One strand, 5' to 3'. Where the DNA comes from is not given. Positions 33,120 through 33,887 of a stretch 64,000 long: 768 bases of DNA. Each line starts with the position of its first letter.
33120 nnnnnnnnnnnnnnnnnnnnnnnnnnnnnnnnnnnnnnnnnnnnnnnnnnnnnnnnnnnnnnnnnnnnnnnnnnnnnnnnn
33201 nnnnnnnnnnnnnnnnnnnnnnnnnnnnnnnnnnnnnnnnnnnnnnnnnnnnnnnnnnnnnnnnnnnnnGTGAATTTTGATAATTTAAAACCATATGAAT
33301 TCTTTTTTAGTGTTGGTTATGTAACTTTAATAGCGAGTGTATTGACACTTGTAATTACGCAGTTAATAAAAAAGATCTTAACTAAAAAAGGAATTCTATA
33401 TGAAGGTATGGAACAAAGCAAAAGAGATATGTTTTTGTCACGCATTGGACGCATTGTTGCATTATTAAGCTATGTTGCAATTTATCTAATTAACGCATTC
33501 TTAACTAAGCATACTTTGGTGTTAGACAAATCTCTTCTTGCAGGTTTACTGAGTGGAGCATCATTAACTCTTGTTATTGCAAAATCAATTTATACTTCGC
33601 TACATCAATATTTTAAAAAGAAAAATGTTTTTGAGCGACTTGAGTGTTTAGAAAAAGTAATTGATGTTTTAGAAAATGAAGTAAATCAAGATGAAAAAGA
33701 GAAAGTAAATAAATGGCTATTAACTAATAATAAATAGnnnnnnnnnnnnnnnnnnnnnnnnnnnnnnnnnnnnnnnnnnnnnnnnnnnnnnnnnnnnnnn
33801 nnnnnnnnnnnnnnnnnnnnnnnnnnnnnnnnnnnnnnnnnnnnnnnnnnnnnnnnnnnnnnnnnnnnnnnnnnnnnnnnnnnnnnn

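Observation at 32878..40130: Signal-peptide-less 2127-aa Rhs toxin behind a sigma-region-4 HTH gene and a holin-like gene: possible holin-assisted export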

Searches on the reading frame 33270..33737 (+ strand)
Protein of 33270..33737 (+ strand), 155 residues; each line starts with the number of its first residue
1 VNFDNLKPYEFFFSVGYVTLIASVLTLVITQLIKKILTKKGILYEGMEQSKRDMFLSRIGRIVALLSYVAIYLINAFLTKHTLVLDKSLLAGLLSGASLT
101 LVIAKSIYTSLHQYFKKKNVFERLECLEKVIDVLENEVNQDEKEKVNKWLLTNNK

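Call 3: search_protein_families(library=pfam, proteins=[window:33270-33737:+], max_evalue=0.1)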
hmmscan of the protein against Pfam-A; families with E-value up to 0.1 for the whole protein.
window:33270-33737:+ (155 aa): 3 families
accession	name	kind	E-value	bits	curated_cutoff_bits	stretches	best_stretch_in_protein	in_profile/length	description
PF03631.20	Virul_fac_BrkB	-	0.0052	16.9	33.7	1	12-116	120-219/259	Virulence factor BrkB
PF23471.1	Cap15_TM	-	0.029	15.5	28.2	0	59-117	3-55/59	Cap15, TM helices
PF06941.18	NT5C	-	0.089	13.1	24.8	0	99-140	41-82/180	5' nucleotidase, deoxy (Pyrimidine), cytosolic type C protein (NT5C)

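Call 4: search_protein_families(library=ncbifam, proteins=[window:33270-33737:+], max_evalue=0.1)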
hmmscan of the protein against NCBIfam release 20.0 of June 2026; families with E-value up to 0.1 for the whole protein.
window:33270-33737:+ (155 aa): 3 families
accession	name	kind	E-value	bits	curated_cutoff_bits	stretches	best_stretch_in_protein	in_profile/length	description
NF006307.0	PRK08507.1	equivalog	0.019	14.2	295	1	32-154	151-269/275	prephenate dehydrogenase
NF009256.0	PRK12612.1-4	equivalog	0.055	14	136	0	64-107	42-85/90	putative monovalent cation/H+ antiporter subunit F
NF040945.1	CCC_membrane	equivalog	0.088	13.2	65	0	14-76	18-80/99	CCC motif membrane protein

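Call 5: search_protein_families(library=phrogs, proteins=[window:33270-33737:+], max_evalue=0.1)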
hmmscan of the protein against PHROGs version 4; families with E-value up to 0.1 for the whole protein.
window:33270-33737:+ (155 aa): 2 families
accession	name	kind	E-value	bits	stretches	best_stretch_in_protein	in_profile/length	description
phrog_18981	-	unknown function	0.027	15.7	1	105-144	23-60/60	-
phrog_37722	-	unknown function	0.09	13.7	0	1-50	1-50/66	-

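Call 9: find_homologous_proteins(query=window:33270-33734:+, max_evalue=0.01)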
Query window:33270-33734:+ (155 aa): 67 proteins with E <= 0.01 among 137 candidates.
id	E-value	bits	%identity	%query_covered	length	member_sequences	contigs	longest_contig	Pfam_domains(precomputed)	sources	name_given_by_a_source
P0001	8.3e-91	320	100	100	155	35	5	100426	-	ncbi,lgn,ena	-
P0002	2.0e-43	166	51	100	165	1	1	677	-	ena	-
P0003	2.0e-42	163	50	100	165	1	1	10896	-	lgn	-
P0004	2.2e-42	163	50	100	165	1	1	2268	-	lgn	-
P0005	4.5e-42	162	51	99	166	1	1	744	-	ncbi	-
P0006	5.2e-42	162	51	100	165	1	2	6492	-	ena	-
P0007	5.5e-42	161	50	100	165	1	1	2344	-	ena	-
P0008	5.9e-42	161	50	100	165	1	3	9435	-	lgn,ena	-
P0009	6.0e-42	161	50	100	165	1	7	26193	-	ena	-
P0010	7.5e-42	161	50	100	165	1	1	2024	-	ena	-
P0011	7.6e-42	161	50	100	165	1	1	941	-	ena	-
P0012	8.5e-42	161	50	100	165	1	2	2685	-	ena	-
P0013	8.6e-42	161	50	100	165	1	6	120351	-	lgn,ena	-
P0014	1.0e-41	161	50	100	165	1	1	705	-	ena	-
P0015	1.3e-41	160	50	100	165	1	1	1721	-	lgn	-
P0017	1.5e-41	160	50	100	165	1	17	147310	-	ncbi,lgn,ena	-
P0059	6.4e-38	148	50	100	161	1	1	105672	-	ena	-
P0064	5.3e-30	123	44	94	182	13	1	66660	-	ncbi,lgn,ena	-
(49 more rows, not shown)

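Call 11: find_encoding_contigs(protein=P0017, flank=10000, max_places=4)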
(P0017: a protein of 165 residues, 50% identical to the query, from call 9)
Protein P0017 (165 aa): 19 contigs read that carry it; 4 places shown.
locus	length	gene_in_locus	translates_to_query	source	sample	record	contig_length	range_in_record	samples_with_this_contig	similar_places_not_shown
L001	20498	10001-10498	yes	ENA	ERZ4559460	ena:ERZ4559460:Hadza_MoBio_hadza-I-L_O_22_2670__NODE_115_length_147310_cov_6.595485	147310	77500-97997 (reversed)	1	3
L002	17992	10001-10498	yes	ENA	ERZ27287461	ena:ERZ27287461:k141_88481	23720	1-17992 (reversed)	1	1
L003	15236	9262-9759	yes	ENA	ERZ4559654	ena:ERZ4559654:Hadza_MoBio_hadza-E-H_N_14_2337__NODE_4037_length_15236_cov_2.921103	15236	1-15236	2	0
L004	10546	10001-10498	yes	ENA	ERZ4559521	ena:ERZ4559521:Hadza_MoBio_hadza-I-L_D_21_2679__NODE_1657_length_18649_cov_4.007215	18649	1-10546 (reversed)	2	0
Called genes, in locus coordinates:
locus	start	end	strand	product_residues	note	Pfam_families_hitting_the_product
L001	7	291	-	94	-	-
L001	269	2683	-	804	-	PF13304:AAA_21 (faint)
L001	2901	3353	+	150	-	PF08774:VRR_NUC (weak)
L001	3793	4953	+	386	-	PF02384:N6_Mtase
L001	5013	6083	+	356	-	PF01420:Methylase_S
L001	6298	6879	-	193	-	PF00239:Resolvase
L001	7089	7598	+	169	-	PF04542:Sigma70_r2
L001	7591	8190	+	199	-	-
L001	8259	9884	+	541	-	PF00082:Peptidase_S8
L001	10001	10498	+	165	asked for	-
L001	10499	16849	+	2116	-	PF05593:RHS_repeat (faint), PF25023:TEN_YD-shell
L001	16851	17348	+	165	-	-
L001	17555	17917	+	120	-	-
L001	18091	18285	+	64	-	-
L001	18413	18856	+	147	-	-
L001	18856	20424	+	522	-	-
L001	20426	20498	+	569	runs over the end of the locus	-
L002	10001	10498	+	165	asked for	-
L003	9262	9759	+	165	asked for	-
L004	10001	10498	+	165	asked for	-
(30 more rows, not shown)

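Call 12: find_encoding_contigs(protein=P0064, flank=10000, max_places=3)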
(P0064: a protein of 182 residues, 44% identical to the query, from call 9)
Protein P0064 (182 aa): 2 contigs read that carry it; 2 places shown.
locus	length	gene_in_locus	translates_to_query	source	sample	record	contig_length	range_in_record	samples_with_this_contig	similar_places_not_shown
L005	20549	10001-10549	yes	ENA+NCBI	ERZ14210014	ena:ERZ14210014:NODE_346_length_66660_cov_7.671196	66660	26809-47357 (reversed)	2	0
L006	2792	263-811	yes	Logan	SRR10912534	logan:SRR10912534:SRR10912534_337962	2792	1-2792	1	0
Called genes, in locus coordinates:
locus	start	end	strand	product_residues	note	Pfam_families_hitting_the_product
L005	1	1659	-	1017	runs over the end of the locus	PF02811:PHP (faint), PF07733:DNA_pol3_alpha, PF17657:DNA_pol3_finger, PF14579:HHH_6, PF01336:tRNA_anti-codon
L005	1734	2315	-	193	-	PF13240:Zn_Ribbon_1 (weak)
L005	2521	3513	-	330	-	PF01368:DHH, PF02272:DHHA1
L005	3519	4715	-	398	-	PF00871:Acetate_kinase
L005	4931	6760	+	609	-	PF02922:CBM_48, PF22019:GlgB_N, PF00128:Alpha-amylase (faint), PF02806:Alpha-amylase_C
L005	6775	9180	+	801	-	PF00343:Phosphorylase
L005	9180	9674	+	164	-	PF08761:dUTPase_2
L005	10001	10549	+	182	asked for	-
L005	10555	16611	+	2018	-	PF20148:DUF6531 (weak), PF05593:RHS_repeat (faint), PF25023:TEN_YD-shell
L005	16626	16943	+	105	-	-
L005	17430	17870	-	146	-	PF04463:2-thiour_desulf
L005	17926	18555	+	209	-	PF01863:YgjP-like, PF10263:SprT-like (weak)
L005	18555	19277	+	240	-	PF22435:MRM3-like_sub_bind, PF00588:SpoU_methylase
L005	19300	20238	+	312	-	-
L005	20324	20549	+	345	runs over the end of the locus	PF02912:Phe_tRNA-synt_N, PF01409:tRNA-synt_2d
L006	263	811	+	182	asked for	-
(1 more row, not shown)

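Call 13: find_encoding_contigs(protein=P0059, flank=10000, max_places=3)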
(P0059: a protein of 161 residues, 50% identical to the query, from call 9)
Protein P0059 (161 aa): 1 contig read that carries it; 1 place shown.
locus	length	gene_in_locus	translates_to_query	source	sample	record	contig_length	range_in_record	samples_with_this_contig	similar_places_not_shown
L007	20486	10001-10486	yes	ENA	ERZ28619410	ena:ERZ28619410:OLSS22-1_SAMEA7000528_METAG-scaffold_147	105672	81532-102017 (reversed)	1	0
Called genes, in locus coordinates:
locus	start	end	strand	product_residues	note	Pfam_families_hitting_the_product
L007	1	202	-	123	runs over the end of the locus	PF14192:DUF4314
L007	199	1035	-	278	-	PF18852:LPD34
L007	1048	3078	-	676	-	PF18796:LPD1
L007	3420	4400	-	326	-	PF13154:DUF3991, PF13155:Toprim_2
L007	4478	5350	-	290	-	PF13730:HTH_36 (weak), PF19481:DUF6017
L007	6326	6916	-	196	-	PF00239:Resolvase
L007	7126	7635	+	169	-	PF04542:Sigma70_r2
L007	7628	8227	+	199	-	-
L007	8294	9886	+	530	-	-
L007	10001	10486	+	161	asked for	-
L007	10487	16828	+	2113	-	PF05593:RHS_repeat (faint)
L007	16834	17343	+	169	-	-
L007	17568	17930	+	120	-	-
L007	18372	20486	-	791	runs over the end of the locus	-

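Call 15: find_related_loci(query=A1, collection=genome_contigs, flank=10000)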
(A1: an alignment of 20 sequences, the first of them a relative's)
Query A1 (155 aa) in genome_contigs; peptide patterns used: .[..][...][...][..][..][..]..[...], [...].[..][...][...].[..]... (x = any residue, [..] = any of these).
63 stretches matched a pattern; 5 encode a relative of the query (tblastn E <= 1e-3); 5 distinct loci.
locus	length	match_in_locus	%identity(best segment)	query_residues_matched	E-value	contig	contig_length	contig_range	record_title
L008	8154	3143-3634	48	1-153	2e-43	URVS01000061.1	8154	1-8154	uncultured Mollicutes bacterium isolate UMGS1395 genome assembly, contig: NODE_4783_length_8154_cov_2.751945, whole geno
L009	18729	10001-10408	46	6-154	2e-38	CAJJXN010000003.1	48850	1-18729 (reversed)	MAG TPA_asm: uncultured Firmicutes bacterium isolate ERR321483-bin.4 genome assembly, contig: NODE_118_length_48850_cov_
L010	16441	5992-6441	43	3-150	1e-36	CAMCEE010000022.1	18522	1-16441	MAG: uncultured Bacillales bacterium isolate SRR17382102_bin.45_metaWRAP_v1.3_MAG genome assembly, contig: ERZ10544608.1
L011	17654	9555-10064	48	1-155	4e-34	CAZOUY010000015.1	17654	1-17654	MAG TPA_asm: uncultured Coprobacillus sp. isolate binchicken_co370_211 genome assembly, contig: NODE_3248_length_17654_c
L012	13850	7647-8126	48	1-155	2e-32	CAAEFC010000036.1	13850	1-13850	MAG TPA_asm: Bacilli bacterium, isolate HGM10897, WGS project CAAEFC010000000 data, contig: ERS396532_100_k85_86696, who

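Call 27: predict_structure(alignment_id=A1)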
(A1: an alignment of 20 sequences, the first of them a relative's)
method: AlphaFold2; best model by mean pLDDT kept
length: 155 residues; sequences in the alignment: 20
mean_pLDDT: 65.0   pTM: 0.42
mean pLDDT of the five models: 65.0, 61.2, 60.3, 59.6, 55.1
residues with pLDDT >= 90: 0; 70-90: 59; 50-70: 82; < 50: 14
segments of 3 or more residues with pLDDT < 50: 144-155
pLDDT, mean of each block of 10 residues (from residue 1): 53 70 76 72 60 72 75 70 62 70 71 62 63 64 46 43
secondary structure, 60 per line:
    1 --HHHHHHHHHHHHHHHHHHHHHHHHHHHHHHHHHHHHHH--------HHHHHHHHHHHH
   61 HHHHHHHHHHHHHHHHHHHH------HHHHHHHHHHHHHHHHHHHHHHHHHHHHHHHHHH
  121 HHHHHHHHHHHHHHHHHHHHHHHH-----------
elements in order: H3-40 H49-80 H87-144

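Call 29: search_protein_representatives(alignment_id=A1)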
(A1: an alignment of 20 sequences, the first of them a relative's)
Query: 20 sequences, 164 profile positions. Proteins with E-value up to 0.001 (for the whole library): 46; up to 1e-10: 41; up to 1e-30: 18. The best 46 are listed.
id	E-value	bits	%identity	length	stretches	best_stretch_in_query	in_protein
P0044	9.0e-71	253.3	-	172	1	1-164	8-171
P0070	2.9e-63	228.9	-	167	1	1-164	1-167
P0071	5.5e-50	185.7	-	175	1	1-162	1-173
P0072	1.8e-47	177.5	-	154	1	1-150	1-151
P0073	7.1e-47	175.6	-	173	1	1-159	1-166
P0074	8.6e-44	165.6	-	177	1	1-160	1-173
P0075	4.8e-42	159.9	-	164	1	4-148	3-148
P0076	1.6e-40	154.9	-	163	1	6-162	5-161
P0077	1.9e-40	154.7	-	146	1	1-140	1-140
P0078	5.7e-40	153.1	-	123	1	5-116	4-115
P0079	1.1e-39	152.1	-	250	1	2-144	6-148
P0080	6.3e-39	149.7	-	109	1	47-150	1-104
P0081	1.3e-38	148.7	-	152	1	1-137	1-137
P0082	1.2e-37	145.6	-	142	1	1-135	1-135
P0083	8.6e-37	142.8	-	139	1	26-146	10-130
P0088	3.4e-29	118.1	-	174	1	1-141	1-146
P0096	2.0e-19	86.3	-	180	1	1-162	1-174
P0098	4.0e-19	85.3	-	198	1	7-134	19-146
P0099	7.1e-18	81.3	-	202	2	44-141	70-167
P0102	6.0e-16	75.0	-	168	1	4-146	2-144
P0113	9.3e-07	45.1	-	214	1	9-151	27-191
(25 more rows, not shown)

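Call 32: search_protein_families(library=pfam, alignment_id=A2, max_evalue=0.01)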
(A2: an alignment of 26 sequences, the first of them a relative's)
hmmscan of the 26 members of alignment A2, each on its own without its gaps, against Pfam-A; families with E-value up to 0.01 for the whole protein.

A. member 1, P0001 (155 aa): 1 family
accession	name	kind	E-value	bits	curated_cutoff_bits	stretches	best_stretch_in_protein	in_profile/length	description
PF03631.20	Virul_fac_BrkB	-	0.0052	16.9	33.7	1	12-116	120-219/259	Virulence factor BrkB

B. families by the number of members that match (of 26 scanned): 4 families
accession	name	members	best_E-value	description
PF04369.19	Lactococcin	1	0.00025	Lactococcin-like family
PF14851.11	FAM176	1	0.004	FAM176 family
PF00860.26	Xan_ur_permease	1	0.0046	Permease family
PF03631.20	Virul_fac_BrkB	1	0.0052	Virulence factor BrkB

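Call 33: search_protein_families(library=phrogs, alignment_id=A2, max_evalue=0.01)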
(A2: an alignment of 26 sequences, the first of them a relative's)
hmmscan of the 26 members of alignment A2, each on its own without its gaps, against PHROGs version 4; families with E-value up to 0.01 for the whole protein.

A. member 1, P0001 (155 aa): 0 families

B. families by the number of members that match (of 26 scanned): 3 families
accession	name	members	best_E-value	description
phrog_38103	-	1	0.00091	Lar-like restriction alleviation protein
phrog_8903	-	1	0.0073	-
phrog_5073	-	1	0.0075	tail fiber protein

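Call 34: fold_search(model_id=the predicted structure, library=viral)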
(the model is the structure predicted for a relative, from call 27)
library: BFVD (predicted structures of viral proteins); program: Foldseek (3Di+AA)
matches with E <= 10: 175; with E <= 0.001: 0
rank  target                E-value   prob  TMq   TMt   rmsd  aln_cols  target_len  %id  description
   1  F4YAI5                7.8e-01  0.44  0.36  0.44   8.4       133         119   13  Uncharacterized protein [Campylobacter phage NCTC12673]
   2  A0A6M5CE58            8.3e-01  0.51  0.37  0.45   5.7       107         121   11  (no name in the UniProt tables at hand)
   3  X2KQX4                8.8e-01  0.41  0.35  0.32   9.3       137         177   17  DUF1360 domain-containing protein [Mycobacterium phage Badfish]
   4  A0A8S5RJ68            9.9e-01  0.38  0.37  0.33   7.4       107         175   15  NfeD-like C-terminal domain-containing protein [virus sp. ctML55]
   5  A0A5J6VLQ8            1.1e+00  0.20  0.26  0.34   9.4       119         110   19  Uncharacterized protein [Megaviridae environmental sample]
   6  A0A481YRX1            1.1e+00  0.20  0.27  0.33  11.1       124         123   15  Uncharacterized protein [Marseillevirus LCMAC101]
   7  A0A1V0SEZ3            1.2e+00  0.21  0.28  0.35   6.8       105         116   19  Uncharacterized protein [Hokovirus HKV1]
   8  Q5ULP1                1.2e+00  0.20  0.29  0.32  12.2       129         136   16  Orf73 [Lactobacillus phage LP65]
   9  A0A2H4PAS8            1.3e+00  0.07  0.17  0.18  11.6       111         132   15  (no name in the UniProt tables at hand)
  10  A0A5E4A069            1.3e+00  0.14  0.26  0.32   8.4       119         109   13  (no name in the UniProt tables at hand)
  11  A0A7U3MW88            1.6e+00  0.30  0.33  0.53   5.9        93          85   15  (no name in the UniProt tables at hand)
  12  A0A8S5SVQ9            1.6e+00  0.23  0.34  0.12  12.1       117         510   16  Uncharacterized protein [Siphoviridae sp. ctDOT22]
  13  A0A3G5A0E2            1.7e+00  0.11  0.27  0.32   7.9       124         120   16  Uncharacterized protein [Faunusvirus sp.]
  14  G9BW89                1.7e+00  0.08  0.20  0.14  12.2       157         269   13  (no name in the UniProt tables at hand)
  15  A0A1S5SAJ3            1.8e+00  0.20  0.37  0.36  15.8       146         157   12  (no name in the UniProt tables at hand)
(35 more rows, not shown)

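Call 35: find_encoding_contigs(protein=P0113, flank=9000, max_places=2)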
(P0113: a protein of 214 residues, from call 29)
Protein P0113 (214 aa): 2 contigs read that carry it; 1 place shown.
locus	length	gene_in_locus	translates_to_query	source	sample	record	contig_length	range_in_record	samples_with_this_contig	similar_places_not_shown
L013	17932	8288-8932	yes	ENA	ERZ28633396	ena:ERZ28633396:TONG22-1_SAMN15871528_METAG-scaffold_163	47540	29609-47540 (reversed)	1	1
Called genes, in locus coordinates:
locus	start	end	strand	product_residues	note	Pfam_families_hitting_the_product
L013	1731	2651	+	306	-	-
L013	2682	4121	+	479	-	PF07068:Gp23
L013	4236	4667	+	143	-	-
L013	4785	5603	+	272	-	-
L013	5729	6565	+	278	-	-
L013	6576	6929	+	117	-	-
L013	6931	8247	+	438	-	-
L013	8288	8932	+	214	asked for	-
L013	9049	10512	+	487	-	-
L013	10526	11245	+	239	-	-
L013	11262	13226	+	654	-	-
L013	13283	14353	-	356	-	-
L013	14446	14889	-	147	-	-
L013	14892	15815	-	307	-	-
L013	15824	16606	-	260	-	-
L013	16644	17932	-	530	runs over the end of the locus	-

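Call 36: find_encoding_contigs(protein=P0102, flank=9000, max_places=2)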
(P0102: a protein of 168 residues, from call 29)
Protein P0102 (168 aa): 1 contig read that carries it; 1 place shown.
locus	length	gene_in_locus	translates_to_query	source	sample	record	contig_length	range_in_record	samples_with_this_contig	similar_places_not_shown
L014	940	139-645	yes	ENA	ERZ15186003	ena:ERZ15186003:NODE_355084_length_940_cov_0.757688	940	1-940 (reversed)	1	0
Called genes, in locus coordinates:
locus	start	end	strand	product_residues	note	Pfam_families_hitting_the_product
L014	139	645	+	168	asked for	-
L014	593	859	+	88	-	-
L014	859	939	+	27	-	?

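Call 37: find_encoding_contigs(protein=P0096, flank=9000, max_places=2)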
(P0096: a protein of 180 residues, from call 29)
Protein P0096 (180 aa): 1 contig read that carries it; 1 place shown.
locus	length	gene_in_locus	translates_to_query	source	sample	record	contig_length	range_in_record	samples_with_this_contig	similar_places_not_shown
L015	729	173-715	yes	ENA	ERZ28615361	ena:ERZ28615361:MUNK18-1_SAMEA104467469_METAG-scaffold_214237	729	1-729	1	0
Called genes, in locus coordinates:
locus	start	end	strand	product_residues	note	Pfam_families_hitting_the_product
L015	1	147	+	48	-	?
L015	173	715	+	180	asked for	-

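Call 38: search_protein_families(library=phrogs, proteins=[L013:4236-4667:+, L013:4785-5603:+, L013:5729-6565:+, L013:6576-6929:+, L013:6931-8247:+, L013:8288-8932:+, L013:9049-10512:+, L013:10526-11245:+, L013:11262-13226:+, L013:13283-14353:-], max_evalue=0.001)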
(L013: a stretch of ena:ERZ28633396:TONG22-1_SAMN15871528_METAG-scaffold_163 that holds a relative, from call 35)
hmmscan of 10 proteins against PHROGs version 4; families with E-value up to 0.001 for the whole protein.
L013:4236-4667:+ (143 aa): 0 families

L013:4785-5603:+ (272 aa): 1 family
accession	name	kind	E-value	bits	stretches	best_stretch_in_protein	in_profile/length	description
phrog_31690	-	unknown function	2.3e-14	54.8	1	171-271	5-104/107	-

L013:5729-6565:+ (278 aa): 0 families

L013:6576-6929:+ (117 aa): 0 families

L013:6931-8247:+ (438 aa): 0 families

L013:8288-8932:+ (214 aa): 0 families

L013:9049-10512:+ (487 aa): 1 family
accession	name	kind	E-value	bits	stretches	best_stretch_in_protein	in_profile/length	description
phrog_23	-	tail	0.00018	21.4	0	18-295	40-274/496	tail sheath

L013:10526-11245:+ (239 aa): 2 families
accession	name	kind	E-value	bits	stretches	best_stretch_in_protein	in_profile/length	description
phrog_45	-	tail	1.1e-08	35.6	1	58-209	99-228/350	tail tube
phrog_4542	-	tail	1.7e-08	35.2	1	92-232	36-177/214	tail tube protein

L013:11262-13226:+ (654 aa): 0 families

L013:13283-14353:- (356 aa): 0 families

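Call 39: search_protein_families(library=pfam, proteins=[L013:4236-4667:+, L013:4785-5603:+, L013:5729-6565:+, L013:6576-6929:+, L013:6931-8247:+, L013:8288-8932:+, L013:9049-10512:+, L013:10526-11245:+, L013:11262-13226:+, L013:13283-14353:-], max_evalue=0.001)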
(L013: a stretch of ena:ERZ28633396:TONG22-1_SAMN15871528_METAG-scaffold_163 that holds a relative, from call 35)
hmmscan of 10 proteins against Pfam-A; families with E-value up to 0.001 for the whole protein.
L013:4236-4667:+ (143 aa): 0 families

L013:4785-5603:+ (272 aa): 0 families

L013:5729-6565:+ (278 aa): 0 families

L013:6576-6929:+ (117 aa): 0 families

L013:6931-8247:+ (438 aa): 0 families

L013:8288-8932:+ (214 aa): 0 families

L013:9049-10512:+ (487 aa): 0 families

L013:10526-11245:+ (239 aa): 0 families

L013:11262-13226:+ (654 aa): 0 families

L013:13283-14353:- (356 aa): 0 families

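Call 40: find_encoding_contigs(protein=P0098, flank=9000, max_places=2)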
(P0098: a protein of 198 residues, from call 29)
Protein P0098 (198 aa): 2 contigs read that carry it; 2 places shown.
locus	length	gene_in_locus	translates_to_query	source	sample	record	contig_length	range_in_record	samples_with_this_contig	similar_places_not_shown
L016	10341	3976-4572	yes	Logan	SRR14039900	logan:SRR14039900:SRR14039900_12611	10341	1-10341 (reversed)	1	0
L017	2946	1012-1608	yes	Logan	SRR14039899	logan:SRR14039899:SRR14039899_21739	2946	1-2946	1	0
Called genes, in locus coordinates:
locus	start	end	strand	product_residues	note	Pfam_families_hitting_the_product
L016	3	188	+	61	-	?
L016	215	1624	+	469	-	PF07068:Gp23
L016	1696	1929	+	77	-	-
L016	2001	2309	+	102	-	-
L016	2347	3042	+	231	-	-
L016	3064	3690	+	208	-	-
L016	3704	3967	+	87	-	-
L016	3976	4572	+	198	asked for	-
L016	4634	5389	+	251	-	-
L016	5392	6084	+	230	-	PF26809:Phage_T4_gp13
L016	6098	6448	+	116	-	-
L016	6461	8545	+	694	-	-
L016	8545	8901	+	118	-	-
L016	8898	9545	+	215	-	-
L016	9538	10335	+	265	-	-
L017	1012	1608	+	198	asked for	-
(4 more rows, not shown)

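Call 41: find_encoding_contigs(protein=P0099, flank=9000, max_places=2)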
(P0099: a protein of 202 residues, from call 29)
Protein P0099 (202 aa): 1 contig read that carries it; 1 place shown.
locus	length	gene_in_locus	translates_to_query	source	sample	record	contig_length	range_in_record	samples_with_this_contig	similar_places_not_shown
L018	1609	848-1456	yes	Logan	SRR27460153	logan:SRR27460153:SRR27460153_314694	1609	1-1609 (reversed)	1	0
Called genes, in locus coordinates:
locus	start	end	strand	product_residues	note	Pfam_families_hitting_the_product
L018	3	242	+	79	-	?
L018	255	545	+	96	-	-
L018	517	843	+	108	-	-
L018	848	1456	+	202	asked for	-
